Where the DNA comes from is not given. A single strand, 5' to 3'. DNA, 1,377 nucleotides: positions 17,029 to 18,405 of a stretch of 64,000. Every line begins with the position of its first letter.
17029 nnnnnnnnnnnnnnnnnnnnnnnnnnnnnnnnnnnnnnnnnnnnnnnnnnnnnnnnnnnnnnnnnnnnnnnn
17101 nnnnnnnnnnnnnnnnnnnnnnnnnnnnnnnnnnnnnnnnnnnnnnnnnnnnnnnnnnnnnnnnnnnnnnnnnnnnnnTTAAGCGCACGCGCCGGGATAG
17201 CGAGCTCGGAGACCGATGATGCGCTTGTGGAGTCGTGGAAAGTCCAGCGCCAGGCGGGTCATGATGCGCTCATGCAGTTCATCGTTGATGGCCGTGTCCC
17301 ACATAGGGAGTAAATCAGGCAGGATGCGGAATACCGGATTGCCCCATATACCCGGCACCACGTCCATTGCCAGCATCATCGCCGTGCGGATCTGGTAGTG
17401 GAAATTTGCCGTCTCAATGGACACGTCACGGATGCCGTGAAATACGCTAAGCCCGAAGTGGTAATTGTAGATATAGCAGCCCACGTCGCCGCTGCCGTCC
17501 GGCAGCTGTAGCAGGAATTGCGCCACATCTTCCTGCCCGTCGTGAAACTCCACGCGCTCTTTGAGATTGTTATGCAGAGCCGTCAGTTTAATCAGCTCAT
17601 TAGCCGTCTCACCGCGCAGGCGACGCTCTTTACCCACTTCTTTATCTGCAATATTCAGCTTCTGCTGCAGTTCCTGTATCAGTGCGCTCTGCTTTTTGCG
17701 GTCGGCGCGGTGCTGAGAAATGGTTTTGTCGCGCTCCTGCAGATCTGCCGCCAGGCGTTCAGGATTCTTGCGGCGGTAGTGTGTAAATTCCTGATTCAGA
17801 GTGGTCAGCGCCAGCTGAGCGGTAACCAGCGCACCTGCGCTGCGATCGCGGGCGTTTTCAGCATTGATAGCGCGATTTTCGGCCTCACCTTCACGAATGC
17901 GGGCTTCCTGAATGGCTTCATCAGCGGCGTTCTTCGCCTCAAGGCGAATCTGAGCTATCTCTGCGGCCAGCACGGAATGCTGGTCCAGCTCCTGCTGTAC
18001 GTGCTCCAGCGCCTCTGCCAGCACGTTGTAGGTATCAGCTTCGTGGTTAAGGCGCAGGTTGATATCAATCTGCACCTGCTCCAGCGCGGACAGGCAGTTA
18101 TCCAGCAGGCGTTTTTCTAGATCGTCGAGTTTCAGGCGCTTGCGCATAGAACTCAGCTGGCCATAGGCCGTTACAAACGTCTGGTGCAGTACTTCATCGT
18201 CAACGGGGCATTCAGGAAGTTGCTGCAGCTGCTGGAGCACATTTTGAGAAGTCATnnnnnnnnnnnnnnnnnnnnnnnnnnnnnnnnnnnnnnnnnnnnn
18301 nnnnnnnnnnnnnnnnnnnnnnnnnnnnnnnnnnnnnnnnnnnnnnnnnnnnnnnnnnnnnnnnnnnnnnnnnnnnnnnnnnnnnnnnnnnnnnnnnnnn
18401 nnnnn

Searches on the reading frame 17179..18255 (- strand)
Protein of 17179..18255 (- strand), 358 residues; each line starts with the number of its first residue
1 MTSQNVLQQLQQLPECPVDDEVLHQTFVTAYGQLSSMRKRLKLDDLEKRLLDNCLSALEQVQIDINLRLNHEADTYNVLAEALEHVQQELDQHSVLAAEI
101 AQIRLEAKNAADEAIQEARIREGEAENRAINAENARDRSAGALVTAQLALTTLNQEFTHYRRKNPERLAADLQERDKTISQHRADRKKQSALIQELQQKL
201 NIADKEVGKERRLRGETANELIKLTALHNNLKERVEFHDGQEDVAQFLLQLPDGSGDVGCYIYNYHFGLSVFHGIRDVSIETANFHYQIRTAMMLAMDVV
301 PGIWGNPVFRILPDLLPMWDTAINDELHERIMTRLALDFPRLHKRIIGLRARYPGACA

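Call 122: search_protein_families(library=phrogs, proteins=[window:17179-18255:-], max_evalue=0.001)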
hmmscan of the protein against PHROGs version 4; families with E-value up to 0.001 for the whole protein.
window:17179-18255:- (358 aa): 1 family
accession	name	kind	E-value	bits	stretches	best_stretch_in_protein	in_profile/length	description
phrog_1660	-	head and packaging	8.1e-68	230.2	1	21-346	10-327/405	PmgS-like head morphogenesis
